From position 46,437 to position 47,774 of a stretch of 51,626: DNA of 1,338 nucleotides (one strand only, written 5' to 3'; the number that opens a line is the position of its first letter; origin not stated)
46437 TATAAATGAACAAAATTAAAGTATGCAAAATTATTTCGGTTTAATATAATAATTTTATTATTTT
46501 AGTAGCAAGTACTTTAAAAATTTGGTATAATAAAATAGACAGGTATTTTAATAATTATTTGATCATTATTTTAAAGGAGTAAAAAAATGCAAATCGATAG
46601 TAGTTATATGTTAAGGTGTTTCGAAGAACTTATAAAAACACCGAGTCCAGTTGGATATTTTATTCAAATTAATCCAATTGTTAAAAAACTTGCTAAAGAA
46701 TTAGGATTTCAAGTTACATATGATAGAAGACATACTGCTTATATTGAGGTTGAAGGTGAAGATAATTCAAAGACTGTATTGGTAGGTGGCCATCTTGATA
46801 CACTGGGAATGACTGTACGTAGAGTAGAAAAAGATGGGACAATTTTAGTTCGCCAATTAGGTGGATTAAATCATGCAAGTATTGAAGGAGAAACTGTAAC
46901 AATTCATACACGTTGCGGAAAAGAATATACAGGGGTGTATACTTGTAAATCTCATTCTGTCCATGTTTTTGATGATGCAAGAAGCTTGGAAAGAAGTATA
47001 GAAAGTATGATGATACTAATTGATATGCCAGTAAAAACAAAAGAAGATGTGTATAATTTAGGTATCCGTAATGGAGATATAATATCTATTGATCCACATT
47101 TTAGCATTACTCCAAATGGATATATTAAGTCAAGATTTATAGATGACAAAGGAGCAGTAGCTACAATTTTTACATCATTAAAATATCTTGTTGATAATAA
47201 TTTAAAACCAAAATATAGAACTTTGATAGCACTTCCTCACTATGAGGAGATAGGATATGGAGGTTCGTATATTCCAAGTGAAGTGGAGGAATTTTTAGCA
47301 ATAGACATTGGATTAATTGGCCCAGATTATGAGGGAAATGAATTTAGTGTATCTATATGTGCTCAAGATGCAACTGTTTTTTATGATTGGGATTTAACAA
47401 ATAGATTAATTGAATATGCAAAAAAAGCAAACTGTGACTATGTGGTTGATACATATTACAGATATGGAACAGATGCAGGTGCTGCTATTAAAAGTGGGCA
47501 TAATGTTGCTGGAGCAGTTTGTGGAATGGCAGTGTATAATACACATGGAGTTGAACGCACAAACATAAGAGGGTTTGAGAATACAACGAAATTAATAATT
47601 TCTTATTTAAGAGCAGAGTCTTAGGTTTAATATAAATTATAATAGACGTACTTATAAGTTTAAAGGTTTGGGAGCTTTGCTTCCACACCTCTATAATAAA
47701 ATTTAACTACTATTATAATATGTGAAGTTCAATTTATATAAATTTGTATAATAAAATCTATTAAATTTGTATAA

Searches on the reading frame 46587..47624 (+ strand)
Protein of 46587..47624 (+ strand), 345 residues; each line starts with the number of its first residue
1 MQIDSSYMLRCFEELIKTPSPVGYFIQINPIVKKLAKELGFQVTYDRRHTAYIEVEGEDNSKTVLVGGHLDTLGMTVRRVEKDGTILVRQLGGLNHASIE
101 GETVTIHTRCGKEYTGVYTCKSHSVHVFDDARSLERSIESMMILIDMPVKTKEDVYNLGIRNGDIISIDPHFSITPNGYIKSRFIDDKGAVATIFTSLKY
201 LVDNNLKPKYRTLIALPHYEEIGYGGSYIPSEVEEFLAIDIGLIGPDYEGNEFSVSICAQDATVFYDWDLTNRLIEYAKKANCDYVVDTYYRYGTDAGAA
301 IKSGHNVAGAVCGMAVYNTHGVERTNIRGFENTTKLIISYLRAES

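Call 75: search_protein_families(library=pfam, proteins=[window:46587-47624:+], max_evalue=0.0001)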
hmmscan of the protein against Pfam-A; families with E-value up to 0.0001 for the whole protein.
window:46587-47624:+ (345 aa): 1 family
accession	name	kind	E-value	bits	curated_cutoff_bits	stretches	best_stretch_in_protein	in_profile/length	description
PF05343.19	Peptidase_M42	-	4.5e-64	216.8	23.2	1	53-336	5-292/292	M42 glutamyl aminopeptidase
